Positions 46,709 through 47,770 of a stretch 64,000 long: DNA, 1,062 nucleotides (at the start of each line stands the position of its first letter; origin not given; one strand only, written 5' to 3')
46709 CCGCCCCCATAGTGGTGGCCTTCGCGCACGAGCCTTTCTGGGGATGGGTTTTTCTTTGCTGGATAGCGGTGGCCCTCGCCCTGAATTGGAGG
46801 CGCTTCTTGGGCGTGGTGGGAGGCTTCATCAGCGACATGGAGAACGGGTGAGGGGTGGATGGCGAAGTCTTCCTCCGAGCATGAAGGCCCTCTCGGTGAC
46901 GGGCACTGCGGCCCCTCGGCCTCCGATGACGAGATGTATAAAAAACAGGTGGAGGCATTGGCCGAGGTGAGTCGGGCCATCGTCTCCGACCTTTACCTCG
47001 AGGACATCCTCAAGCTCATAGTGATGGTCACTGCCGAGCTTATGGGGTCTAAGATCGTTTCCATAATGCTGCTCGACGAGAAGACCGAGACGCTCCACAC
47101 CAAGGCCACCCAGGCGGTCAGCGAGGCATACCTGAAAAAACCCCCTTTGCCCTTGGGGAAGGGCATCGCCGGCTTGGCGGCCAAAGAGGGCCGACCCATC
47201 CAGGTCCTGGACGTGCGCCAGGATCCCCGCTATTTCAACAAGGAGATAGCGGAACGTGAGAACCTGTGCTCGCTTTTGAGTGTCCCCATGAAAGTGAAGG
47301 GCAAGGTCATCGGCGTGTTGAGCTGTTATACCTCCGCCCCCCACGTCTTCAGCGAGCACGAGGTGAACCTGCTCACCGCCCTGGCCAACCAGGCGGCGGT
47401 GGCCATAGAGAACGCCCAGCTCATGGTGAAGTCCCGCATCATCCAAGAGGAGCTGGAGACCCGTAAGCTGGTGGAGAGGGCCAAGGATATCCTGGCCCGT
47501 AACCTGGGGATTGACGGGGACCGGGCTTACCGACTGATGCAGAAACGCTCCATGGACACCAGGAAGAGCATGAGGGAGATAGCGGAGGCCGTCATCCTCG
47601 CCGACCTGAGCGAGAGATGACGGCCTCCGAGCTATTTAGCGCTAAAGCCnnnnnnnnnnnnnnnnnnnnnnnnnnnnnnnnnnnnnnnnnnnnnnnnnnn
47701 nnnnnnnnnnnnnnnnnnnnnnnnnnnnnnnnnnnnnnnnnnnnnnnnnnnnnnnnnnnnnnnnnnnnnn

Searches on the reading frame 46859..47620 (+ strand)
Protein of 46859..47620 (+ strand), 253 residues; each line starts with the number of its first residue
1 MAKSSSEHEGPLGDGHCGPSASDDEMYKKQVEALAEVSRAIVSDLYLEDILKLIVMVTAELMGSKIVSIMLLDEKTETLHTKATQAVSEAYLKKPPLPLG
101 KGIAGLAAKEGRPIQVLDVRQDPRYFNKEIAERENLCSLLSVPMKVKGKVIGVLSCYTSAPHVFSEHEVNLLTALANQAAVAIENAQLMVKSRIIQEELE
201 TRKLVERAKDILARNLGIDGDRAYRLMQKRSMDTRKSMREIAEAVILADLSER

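Call 22: search_protein_families(library=pfam, proteins=[window:46859-47620:+], max_evalue=0.00001)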
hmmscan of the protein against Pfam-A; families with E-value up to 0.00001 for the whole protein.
window:46859-47620:+ (253 aa): 4 families
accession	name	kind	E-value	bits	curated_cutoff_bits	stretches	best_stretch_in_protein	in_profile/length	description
PF13185.12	GAF_2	-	8.1e-24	84.8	28.6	1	47-184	4-136/136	GAF domain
PF01590.32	GAF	-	8.2e-23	81.8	22.4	1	47-183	2-133/133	GAF domain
PF03861.19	ANTAR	-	2.7e-18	65.9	27.3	1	196-246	4-54/54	ANTAR domain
PF13492.12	GAF_3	-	4.5e-12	46.9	27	1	47-185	2-129/129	GAF domain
